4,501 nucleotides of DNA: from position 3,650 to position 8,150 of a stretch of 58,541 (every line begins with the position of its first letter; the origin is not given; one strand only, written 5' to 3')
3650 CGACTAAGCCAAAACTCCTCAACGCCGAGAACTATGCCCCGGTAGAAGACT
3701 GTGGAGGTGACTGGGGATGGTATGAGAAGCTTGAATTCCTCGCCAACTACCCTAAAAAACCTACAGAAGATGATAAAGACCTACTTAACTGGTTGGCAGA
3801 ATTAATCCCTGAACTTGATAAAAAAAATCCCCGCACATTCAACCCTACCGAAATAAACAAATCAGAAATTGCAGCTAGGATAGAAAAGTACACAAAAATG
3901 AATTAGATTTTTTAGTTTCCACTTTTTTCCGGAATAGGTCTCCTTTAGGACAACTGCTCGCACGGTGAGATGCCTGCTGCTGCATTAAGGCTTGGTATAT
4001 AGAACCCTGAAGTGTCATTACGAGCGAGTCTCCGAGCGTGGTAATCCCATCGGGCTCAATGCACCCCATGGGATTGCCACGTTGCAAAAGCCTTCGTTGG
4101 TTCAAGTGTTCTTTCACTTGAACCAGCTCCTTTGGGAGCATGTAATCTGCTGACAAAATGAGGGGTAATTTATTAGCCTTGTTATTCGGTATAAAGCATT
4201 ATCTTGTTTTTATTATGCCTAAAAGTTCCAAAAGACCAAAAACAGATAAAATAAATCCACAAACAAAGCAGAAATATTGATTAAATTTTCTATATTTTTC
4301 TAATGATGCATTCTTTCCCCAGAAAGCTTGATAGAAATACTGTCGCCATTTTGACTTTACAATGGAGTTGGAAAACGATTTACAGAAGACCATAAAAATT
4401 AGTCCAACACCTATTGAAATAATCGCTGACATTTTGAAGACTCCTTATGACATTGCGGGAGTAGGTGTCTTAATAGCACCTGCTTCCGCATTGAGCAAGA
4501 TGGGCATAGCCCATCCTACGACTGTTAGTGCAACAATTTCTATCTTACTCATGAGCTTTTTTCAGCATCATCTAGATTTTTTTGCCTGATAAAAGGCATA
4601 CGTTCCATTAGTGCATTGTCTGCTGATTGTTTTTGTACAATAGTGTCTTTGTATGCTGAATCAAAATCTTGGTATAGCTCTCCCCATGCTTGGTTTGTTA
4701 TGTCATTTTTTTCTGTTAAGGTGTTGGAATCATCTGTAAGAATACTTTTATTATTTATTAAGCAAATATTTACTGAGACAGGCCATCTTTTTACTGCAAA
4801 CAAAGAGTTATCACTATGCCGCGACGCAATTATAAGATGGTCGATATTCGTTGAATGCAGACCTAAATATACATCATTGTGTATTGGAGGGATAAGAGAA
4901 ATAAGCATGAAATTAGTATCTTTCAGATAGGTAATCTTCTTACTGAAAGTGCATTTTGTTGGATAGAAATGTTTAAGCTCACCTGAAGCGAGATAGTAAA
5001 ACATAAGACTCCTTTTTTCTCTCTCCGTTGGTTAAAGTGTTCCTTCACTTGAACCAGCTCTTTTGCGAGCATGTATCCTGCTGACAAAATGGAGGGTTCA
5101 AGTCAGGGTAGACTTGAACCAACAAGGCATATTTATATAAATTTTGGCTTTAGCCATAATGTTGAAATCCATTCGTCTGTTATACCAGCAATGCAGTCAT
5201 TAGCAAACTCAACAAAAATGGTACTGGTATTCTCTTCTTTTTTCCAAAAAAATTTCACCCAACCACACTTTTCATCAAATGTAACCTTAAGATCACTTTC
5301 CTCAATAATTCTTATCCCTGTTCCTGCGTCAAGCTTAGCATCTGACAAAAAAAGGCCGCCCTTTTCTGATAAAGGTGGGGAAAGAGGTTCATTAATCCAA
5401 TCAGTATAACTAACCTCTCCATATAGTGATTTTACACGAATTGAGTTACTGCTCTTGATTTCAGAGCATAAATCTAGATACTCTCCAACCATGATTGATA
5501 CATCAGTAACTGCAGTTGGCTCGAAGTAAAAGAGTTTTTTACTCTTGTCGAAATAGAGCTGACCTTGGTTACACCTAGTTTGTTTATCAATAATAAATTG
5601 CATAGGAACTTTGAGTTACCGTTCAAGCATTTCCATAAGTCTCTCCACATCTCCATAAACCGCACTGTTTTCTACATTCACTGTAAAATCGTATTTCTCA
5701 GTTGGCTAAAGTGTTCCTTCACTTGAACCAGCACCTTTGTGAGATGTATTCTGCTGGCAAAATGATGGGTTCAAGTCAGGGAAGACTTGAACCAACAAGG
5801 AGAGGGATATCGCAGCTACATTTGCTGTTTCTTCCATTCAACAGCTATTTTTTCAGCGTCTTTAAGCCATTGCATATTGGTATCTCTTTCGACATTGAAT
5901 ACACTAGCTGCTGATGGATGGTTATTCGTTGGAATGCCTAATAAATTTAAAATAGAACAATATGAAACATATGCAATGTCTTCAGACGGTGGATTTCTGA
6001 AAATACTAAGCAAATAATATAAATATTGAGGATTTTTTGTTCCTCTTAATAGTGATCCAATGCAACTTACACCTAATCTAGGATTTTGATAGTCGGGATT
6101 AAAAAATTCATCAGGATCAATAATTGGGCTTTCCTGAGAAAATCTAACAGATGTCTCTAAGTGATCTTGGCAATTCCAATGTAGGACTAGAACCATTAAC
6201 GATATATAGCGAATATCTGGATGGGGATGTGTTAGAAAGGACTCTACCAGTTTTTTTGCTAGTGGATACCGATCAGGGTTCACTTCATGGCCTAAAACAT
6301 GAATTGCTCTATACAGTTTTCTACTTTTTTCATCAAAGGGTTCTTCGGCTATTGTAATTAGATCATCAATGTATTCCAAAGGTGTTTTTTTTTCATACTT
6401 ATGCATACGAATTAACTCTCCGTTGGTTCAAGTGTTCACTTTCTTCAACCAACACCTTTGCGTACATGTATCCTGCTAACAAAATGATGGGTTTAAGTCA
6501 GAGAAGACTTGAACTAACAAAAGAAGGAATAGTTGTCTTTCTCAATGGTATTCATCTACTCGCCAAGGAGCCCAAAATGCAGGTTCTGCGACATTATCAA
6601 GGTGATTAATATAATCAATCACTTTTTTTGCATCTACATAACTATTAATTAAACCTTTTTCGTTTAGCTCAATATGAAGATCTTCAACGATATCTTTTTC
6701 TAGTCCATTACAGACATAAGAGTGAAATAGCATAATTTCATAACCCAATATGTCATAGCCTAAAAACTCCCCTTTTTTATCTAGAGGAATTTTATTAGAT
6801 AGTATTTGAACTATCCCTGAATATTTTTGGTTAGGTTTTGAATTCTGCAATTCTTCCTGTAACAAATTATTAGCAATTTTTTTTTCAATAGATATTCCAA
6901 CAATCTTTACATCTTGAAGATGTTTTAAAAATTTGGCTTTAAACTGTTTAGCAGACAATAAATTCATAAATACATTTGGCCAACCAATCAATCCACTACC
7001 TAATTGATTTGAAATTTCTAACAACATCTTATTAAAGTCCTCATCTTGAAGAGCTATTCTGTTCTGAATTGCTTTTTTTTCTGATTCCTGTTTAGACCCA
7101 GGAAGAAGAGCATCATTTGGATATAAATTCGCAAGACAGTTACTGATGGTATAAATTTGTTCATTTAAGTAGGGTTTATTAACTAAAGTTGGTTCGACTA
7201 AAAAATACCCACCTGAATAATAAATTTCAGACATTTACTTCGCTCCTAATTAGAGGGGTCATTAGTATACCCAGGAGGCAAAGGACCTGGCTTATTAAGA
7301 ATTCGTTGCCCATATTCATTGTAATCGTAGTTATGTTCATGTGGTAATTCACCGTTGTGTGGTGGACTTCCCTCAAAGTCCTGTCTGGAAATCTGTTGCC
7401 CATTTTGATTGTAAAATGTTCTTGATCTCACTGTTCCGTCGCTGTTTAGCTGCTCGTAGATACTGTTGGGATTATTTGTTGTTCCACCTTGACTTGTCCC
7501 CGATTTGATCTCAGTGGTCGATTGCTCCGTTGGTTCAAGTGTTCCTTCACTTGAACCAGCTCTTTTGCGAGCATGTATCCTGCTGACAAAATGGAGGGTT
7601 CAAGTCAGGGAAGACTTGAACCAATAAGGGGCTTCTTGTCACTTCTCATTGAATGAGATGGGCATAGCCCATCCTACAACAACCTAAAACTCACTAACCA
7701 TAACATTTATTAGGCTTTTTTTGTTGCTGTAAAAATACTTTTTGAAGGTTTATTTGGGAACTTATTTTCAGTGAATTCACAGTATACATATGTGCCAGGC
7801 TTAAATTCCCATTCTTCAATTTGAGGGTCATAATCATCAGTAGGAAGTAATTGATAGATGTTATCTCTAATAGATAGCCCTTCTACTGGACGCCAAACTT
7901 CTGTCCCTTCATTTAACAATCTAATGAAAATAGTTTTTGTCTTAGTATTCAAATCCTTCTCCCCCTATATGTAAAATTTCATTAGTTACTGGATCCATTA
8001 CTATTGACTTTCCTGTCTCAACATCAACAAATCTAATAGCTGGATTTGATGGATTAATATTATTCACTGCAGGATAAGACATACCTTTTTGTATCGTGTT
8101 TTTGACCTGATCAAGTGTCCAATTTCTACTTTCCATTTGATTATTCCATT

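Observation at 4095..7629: Four gene cassettes delimited by five same-orientation copies of a ~105-bp double-hairpin repeat, downstream of the RHS toxin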

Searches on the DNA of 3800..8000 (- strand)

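Call 64: search_rna_families(source=window, start=3800, end=8000, threshold=evalue, max_evalue=5)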
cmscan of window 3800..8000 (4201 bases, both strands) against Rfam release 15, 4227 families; matches with E-value up to 5: 6.
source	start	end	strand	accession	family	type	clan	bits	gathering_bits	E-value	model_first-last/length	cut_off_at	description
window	4427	4520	+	RF02875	AS-pc01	Gene; antisense;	-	25.8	79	0.18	1-99/99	no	Antisense to pHK01_035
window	7021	7080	+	RF00110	RybB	Gene; sRNA;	-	24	40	0.1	1-79/79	no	RybB RNA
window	7534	7620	+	RF04240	mir-4716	Gene; miRNA;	-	22.1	76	0.37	1-84/84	no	mir-4716 microRNA precursor family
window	4514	4576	-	RF02539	SNOR75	Gene; snRNA; snoRNA; CD-box;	-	19.3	50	4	1-87/87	no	Plant small nucleolar RNA SNOR75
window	7056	7127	+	RF03487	mir-4423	Gene; miRNA;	-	19.2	78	3.2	1-80/80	no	mir-4423 microRNA precursor family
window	7888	7919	-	RF00619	U6atac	Gene; snRNA; splicing;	CL00009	14.5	33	2.4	1-126/126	no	U6atac minor spliceosomal RNA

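Call 75: search_dna_similar(query=window:7515-7635:-, collection=plasmids, mode=distant, max_evalue=1, max_rows=15)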
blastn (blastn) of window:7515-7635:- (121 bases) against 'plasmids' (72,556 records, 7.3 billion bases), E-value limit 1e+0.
Records with a match: 2; places in all: 2; records where one place covers at least 80% of the query: 0.
Best place of each record, by identity: 95-99% 1; 80-90% 1.
By first word of the organism name: Pantoea 1; Agrobacterium 1.
By predicted mobility (MOB-suite, as given by PLSDB): non-mobilizable 1; conjugative 1.
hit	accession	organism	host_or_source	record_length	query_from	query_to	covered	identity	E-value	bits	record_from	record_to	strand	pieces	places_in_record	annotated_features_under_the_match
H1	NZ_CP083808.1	Pantoea agglomerans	Eucalyptus grandis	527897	42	83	35%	81.0%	3e-1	41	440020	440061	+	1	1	SDR family oxidoreductase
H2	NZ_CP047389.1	Agrobacterium sp. CGMCC 11546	whole organism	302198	15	40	21%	96.2%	9e-2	44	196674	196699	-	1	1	none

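Call 76: search_dna_similar(query=window:7515-7635:-, collection=phages, mode=distant, max_evalue=1, max_rows=15)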
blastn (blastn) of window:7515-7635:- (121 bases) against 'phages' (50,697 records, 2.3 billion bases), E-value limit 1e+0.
Records with a match: 1; places in all: 1; records where one place covers at least 80% of the query: 0.
Best place of each record, by identity: 90-95% 1.
By first word of the organism name: bajarodmic 1.
By host as written in the record: - 1.
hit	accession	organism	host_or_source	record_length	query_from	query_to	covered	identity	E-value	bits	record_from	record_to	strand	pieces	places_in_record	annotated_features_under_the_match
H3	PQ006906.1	bajarodmic virus 688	Dipodomys merriami feces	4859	87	112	21%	92.3%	3e-1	39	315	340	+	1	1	major capsid protein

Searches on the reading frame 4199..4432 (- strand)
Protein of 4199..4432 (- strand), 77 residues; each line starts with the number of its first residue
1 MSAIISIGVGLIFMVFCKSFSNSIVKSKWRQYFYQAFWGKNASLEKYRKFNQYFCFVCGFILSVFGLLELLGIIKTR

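Call 10: search_protein_families(library=pfam, proteins=[window:4199-4432:-], max_evalue=0.01)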
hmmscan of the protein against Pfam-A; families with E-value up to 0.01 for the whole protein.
window:4199-4432:- (77 aa): 0 families

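Call 23: search_protein_families(library=pfam, proteins=[window:4199-4432:-], max_evalue=5)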
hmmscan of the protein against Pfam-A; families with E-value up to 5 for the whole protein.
window:4199-4432:- (77 aa): 1 family
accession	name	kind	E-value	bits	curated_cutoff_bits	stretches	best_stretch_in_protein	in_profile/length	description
PF13273.12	DUF4064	-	0.098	13.3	32.1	1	2-70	12-78/102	Protein of unknown function (DUF4064)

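Call 24: search_protein_families(library=ncbifam, proteins=[window:4199-4432:-], max_evalue=1)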
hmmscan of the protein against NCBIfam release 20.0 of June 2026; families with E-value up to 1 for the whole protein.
window:4199-4432:- (77 aa): 0 families

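Call 74: search_protein_families(library=padloc, proteins=[window:4199-4432:-], max_evalue=0.01)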
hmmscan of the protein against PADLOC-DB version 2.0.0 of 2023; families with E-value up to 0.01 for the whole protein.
window:4199-4432:- (77 aa): 0 families

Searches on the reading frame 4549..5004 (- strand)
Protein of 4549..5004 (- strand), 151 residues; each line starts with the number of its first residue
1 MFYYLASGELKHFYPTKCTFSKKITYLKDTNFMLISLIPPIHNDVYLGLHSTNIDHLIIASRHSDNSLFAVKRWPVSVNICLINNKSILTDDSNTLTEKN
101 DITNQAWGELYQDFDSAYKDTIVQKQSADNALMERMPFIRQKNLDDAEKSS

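Call 10: search_protein_families(library=pfam, proteins=[window:4549-5004:-], max_evalue=0.01)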
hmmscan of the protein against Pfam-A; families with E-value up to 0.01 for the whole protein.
window:4549-5004:- (151 aa): 0 families

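Call 23: search_protein_families(library=pfam, proteins=[window:4549-5004:-], max_evalue=5)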
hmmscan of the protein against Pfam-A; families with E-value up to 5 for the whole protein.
window:4549-5004:- (151 aa): 0 families

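Call 24: search_protein_families(library=ncbifam, proteins=[window:4549-5004:-], max_evalue=1)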
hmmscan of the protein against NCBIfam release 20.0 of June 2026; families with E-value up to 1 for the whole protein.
window:4549-5004:- (151 aa): 2 families
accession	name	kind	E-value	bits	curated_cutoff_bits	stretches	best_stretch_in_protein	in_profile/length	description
NF041668.1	trim_DfrL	exception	0.092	12.7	370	1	52-105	33-85/176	trimethoprim-resistant dihydrofolate reductase DfrL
NF010537.0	PRK13925.1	equivalog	0.14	11.8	252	1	12-89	41-117/200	ribonuclease HII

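Call 74: search_protein_families(library=padloc, proteins=[window:4549-5004:-], max_evalue=0.01)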
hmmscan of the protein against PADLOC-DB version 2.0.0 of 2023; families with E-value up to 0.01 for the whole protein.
window:4549-5004:- (151 aa): 0 families

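Call 79: predict_structure(protein=window:4549-5004:-)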
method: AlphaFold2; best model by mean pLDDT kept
length: 151 residues; sequences in the alignment: 1
mean_pLDDT: 36.5   pTM: 0.28
mean pLDDT of the five models: 36.5, 35.9, 34.2, 33.7, 31.9
residues with pLDDT >= 90: 0; 70-90: 0; 50-70: 8; < 50: 143
segments of 3 or more residues with pLDDT < 50: 1-23, 27-34, 39-45, 49-51, 53-151
pLDDT, mean of each block of 10 residues (from residue 1): 28 34 46 50 46 46 40 37 29 30 31 35 31 30 34 40
secondary structure, 60 per line:
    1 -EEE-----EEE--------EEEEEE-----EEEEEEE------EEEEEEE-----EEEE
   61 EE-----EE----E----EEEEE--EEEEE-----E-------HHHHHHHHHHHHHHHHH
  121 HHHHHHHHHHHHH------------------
elements in order: E2-4 E10-12 E21-26 E32-38 E45-51 E57-62 E79-83 E86-90 H104-133

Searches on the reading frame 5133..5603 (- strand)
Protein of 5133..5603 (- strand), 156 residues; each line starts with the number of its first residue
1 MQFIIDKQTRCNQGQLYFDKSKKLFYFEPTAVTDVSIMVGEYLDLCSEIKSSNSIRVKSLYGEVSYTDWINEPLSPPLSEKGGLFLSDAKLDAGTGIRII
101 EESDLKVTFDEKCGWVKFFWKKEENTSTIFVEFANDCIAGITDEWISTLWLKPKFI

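Call 10: search_protein_families(library=pfam, proteins=[window:5133-5603:-], max_evalue=0.01)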
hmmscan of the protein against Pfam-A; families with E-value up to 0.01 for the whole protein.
window:5133-5603:- (156 aa): 0 families

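Call 23: search_protein_families(library=pfam, proteins=[window:5133-5603:-], max_evalue=5)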
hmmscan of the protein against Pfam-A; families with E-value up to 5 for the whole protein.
window:5133-5603:- (156 aa): 0 families

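Call 24: search_protein_families(library=ncbifam, proteins=[window:5133-5603:-], max_evalue=1)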
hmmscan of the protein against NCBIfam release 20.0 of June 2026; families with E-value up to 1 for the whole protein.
window:5133-5603:- (156 aa): 0 families

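Call 44: find_homologous_proteins(query=window:5133-5603:-, max_evalue=0.01)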
Query window:5133-5603:- (156 aa): 1 proteins with E <= 0.01 among 13 candidates.
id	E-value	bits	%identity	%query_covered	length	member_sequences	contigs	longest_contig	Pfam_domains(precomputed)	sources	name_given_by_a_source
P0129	1.1e-100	352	100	100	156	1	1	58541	-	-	-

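Call 74: search_protein_families(library=padloc, proteins=[window:5133-5603:-], max_evalue=0.01)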
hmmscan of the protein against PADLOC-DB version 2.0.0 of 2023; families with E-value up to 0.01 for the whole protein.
window:5133-5603:- (156 aa): 0 families

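Call 77: predict_structure(protein=window:5133-5603:-)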
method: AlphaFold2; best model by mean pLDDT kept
length: 156 residues; sequences in the alignment: 1
mean_pLDDT: 31.9   pTM: 0.26
mean pLDDT of the five models: 31.9, 31.9, 30.2, 29.1, 29.0
residues with pLDDT >= 90: 0; 70-90: 0; 50-70: 0; < 50: 156
segments of 3 or more residues with pLDDT < 50: 1-156
pLDDT, mean of each block of 10 residues (from residue 1): 25 36 38 29 24 27 29 29 30 31 32 43 39 42 29 26
secondary structure, 60 per line:
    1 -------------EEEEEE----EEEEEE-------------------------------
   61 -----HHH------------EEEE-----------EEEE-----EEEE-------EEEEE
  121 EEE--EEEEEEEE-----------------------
elements in order: E14-19 E24-29 E81-84 E96-99 E105-108 E116-123 E126-133
